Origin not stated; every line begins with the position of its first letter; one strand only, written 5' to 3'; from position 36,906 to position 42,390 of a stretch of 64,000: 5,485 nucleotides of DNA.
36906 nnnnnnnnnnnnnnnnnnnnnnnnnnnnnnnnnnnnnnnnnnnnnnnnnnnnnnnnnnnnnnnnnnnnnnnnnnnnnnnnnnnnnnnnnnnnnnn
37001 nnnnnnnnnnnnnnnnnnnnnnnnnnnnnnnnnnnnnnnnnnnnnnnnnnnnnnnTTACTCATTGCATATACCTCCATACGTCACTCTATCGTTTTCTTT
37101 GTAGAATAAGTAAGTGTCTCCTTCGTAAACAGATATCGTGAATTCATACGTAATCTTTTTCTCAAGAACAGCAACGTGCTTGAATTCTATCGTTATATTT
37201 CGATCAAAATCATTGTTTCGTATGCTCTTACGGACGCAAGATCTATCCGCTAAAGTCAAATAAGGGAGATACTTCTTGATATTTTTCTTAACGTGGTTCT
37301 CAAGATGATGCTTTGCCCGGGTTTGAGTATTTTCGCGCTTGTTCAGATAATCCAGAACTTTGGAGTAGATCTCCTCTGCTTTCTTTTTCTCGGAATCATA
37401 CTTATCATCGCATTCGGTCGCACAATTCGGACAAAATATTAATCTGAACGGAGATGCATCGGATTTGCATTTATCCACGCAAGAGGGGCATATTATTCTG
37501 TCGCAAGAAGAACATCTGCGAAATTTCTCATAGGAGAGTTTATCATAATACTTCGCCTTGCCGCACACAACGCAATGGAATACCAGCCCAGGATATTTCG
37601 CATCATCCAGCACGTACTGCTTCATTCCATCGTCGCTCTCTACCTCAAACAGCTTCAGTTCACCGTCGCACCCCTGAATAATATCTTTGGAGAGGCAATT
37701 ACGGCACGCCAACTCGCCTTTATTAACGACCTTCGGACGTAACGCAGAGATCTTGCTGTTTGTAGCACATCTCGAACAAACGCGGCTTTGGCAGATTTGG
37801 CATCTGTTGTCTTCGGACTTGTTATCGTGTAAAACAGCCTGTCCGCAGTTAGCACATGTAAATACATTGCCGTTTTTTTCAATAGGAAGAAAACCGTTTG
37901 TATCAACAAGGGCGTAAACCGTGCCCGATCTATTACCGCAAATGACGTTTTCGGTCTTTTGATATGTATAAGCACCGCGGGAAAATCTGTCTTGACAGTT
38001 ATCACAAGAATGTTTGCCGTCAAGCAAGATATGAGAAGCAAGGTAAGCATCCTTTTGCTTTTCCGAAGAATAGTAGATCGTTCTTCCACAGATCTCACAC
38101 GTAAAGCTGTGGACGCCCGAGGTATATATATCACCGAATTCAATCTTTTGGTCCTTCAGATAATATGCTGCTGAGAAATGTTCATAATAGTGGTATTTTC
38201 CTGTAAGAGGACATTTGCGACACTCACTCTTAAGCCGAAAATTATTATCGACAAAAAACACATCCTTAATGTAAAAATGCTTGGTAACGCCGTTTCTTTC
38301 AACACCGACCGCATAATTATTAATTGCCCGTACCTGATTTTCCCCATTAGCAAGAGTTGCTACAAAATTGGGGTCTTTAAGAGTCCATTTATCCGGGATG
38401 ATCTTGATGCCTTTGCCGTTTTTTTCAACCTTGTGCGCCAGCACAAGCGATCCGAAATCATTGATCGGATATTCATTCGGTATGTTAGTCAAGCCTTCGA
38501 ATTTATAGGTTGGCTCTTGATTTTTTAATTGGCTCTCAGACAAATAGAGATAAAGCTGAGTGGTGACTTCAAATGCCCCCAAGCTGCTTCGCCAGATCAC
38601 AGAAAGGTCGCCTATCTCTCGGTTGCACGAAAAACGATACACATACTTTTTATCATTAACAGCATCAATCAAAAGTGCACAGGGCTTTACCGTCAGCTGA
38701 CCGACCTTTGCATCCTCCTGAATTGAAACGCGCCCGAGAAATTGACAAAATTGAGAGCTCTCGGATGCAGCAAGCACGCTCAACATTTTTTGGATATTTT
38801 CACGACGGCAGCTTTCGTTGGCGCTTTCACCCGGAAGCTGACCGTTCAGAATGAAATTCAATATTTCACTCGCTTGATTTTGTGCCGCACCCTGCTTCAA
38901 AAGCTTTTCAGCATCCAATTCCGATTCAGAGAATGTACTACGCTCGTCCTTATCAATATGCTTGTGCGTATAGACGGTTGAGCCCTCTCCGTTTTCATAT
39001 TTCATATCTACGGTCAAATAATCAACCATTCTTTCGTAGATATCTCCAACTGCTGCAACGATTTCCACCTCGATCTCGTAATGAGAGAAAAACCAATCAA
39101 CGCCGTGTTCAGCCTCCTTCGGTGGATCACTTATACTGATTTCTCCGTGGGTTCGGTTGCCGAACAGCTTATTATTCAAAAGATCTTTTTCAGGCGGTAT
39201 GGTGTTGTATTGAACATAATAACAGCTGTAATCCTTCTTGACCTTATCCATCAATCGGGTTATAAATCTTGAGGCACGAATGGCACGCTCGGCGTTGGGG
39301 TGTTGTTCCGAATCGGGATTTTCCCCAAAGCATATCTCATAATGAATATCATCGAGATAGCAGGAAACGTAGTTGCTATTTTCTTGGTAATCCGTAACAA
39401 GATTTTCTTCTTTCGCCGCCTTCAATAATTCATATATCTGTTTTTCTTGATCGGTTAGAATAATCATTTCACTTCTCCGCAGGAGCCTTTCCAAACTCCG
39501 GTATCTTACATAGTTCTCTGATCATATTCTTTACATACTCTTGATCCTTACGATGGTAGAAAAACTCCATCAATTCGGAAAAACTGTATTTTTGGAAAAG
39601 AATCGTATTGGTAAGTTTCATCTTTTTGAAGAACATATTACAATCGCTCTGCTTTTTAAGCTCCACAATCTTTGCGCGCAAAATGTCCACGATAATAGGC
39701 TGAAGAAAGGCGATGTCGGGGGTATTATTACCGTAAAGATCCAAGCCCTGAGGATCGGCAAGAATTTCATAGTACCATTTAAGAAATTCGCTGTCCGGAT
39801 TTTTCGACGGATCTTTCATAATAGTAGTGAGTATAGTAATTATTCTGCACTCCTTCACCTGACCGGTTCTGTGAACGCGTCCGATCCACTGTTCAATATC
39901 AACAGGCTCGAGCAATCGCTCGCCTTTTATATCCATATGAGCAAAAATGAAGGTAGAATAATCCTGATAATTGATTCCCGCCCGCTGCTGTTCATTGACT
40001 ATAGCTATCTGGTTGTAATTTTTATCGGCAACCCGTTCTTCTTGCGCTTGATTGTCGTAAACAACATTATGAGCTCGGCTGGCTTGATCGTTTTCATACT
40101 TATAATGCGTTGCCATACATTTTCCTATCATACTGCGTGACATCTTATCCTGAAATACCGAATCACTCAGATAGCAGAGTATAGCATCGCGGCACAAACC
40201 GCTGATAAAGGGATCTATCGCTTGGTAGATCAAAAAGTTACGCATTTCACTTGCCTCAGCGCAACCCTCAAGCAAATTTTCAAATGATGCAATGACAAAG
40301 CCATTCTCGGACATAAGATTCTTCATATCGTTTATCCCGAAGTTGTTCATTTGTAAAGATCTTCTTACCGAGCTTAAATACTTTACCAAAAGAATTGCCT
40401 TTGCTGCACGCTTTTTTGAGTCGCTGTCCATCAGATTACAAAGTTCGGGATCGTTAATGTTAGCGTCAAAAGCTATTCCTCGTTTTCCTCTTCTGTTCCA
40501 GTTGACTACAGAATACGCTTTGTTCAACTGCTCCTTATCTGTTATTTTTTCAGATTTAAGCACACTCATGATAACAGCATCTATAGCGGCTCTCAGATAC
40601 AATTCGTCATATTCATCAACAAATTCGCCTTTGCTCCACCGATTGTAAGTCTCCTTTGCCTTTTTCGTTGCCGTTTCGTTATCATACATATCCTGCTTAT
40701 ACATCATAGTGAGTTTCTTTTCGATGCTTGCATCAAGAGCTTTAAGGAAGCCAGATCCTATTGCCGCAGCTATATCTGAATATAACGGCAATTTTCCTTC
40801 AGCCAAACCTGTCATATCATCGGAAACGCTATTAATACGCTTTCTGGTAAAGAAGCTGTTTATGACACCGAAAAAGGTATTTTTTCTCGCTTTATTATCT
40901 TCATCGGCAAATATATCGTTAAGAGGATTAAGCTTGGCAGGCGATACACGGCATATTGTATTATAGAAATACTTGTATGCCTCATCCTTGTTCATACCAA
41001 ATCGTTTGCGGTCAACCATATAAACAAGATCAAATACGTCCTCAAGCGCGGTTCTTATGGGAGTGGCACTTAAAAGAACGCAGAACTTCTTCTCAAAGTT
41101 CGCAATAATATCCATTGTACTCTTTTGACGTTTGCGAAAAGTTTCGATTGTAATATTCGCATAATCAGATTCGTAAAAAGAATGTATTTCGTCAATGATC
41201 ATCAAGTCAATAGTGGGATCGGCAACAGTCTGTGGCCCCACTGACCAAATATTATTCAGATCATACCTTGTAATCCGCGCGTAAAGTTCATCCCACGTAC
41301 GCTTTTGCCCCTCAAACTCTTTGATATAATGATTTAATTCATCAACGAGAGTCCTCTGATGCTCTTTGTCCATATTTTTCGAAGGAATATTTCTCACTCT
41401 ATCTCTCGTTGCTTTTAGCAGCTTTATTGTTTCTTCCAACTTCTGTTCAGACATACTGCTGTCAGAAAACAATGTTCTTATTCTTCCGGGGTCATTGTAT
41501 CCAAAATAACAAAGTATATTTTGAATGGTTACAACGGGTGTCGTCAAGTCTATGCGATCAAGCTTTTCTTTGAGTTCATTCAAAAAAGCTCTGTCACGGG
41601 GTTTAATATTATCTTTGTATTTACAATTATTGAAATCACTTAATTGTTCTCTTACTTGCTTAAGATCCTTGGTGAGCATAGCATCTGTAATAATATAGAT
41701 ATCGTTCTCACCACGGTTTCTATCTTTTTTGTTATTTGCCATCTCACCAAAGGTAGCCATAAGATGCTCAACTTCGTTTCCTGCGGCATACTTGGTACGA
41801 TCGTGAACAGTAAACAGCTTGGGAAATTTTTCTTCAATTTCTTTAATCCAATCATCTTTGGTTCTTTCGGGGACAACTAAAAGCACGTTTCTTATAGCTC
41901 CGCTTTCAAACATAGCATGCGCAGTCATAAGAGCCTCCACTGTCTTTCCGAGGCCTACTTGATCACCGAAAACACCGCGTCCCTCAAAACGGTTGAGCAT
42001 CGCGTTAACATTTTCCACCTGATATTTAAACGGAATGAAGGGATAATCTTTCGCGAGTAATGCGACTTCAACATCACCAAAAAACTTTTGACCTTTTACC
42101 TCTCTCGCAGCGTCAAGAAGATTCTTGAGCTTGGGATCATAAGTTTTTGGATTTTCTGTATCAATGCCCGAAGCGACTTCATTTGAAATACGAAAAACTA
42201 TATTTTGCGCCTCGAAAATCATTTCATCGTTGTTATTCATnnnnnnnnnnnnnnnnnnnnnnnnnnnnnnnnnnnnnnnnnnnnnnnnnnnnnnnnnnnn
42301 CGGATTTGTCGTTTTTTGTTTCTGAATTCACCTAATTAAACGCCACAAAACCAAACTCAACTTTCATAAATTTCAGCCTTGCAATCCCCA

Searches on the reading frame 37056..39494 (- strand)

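Call 5: search_protein_families(library=pfam, proteins=[window:37056-39494:-], max_evalue=0.1)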
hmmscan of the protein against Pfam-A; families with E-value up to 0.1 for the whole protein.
window:37056-39494:- (812 aa): 2 families
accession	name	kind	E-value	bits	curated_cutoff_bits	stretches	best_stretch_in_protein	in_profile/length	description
PF01485.27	IBR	-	0.0048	17.4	24.3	1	538-579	12-58/65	IBR domain, a half RING-finger domain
PF06424.17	PRP1_N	-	0.083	13.8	22.4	0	696-734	66-104/144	PRP1 splicing factor, N-terminal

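Call 81: search_protein_families(library=padloc, proteins=[window:37056-39494:-], max_evalue=0.01)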
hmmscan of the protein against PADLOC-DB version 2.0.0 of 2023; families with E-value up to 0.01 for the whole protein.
window:37056-39494:- (812 aa): 0 families

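Call 82: search_protein_families(library=ncbifam, proteins=[window:37056-39494:-], max_evalue=0.001)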
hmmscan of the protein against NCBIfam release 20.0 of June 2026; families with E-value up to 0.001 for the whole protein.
window:37056-39494:- (812 aa): 0 families

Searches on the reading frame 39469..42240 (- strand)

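Call 5: search_protein_families(library=pfam, proteins=[window:39469-42240:-], max_evalue=0.1)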
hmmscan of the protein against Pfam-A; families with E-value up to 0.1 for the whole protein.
window:39469-42240:- (923 aa): 4 families
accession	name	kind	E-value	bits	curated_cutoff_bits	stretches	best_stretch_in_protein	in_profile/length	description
PF00176.29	SNF2-rel_dom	-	2.5e-13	50.2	24.9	1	73-198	1-123/290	SNF2-related domain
PF04851.21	ResIII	-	1.4e-11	45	22.5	2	70-201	4-122/164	Type III restriction enzyme, res subunit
PF00270.35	DEAD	-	1.5e-06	28.5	26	1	343-398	117-163/167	DEAD/DEAH box helicase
PF25118.1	EFL1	-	0.017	16.2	30.9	1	269-339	7-81/89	Elongation factor-like GTPase 1-like domain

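Call 81: search_protein_families(library=padloc, proteins=[window:39469-42240:-], max_evalue=0.01)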
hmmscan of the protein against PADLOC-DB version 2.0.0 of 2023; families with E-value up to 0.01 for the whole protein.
window:39469-42240:- (923 aa): 21 families
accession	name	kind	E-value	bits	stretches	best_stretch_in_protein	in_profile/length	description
PDLC02619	DrmD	-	1.9e-17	60.7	3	73-150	36-113/872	DrmD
PDLC02621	DrmD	-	2.6e-15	53.8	1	73-151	125-203/1040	DrmD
PDLC02843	DpdE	-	5.6e-13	45.7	2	74-139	163-228/1091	DpdE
PDLC02500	BrxHI|BrxHII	-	8e-13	45.8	1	13-153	39-174/933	BrxHI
PDLC02504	BrxHI|BrxHII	-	7.7e-11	38.7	1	73-150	113-190/971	BrxHII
PDLC02840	DpdE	-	8.6e-11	38.8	1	73-139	163-230/1091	DpdE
PDLC02620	DrmD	-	1.5e-10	37.7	2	68-149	98-180/1060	DrmD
PDLC02622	DrmD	-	2.1e-10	38.1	2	91-150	144-202/422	DrmD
PDLC02572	DrmA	-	2.5e-10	37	1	90-150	139-199/1043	DrmA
PDLC02632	DrmD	-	6.6e-10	36.1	1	90-147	144-201/662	DrmD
PDLC02623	DrmD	-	1.2e-09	34.5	2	338-418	234-303/1040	DrmD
PDLC00659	HmaA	-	9.4e-09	31.6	1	70-155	105-194/1176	SNF2 helicase / DEAD-box helicase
PDLC02846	DpdE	-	1.9e-08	30.6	1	74-140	167-234/1034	DpdE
PDLC04556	PDC-M27C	-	9.9e-08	28.8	1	74-191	40-160/892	-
PDLC02634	DrmD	-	1.6e-06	24.2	1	80-155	102-181/900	DrmD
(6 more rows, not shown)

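Call 82: search_protein_families(library=ncbifam, proteins=[window:39469-42240:-], max_evalue=0.001)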
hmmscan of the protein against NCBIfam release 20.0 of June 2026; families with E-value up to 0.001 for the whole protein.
window:39469-42240:- (923 aa): 6 families
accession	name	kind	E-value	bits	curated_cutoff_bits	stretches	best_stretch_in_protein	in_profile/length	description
NF038317.1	DISARM_DrmD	equivalog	1.8e-18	66.3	610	2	73-151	111-189/1021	DISARM system SNF2-like helicase DrmD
NF003426.0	PRK04914.1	equivalog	9.6e-16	57.2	576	1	80-200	164-269/959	RNA polymerase-associated protein RapA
NF038318.1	DISARM_DrmD_b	equivalog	1.3e-15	56.7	950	1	73-152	33-112/868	DISARM system SNF2-like helicase DrmD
NF041062.1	DpdE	equivalog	3.3e-13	48.5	500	1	72-139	156-223/1048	protein DpdE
NF042964.1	phospholipD_antiphage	equivalog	4.2e-09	35.3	1100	1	83-160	246-322/895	phospholipase D-like domain-containing anti-phage protein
TIGR04095.1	dnd_restrict_1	equivalog_domain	0.00032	19.8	600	1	71-137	10-76/451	DNA phosphorothioation system restriction enzyme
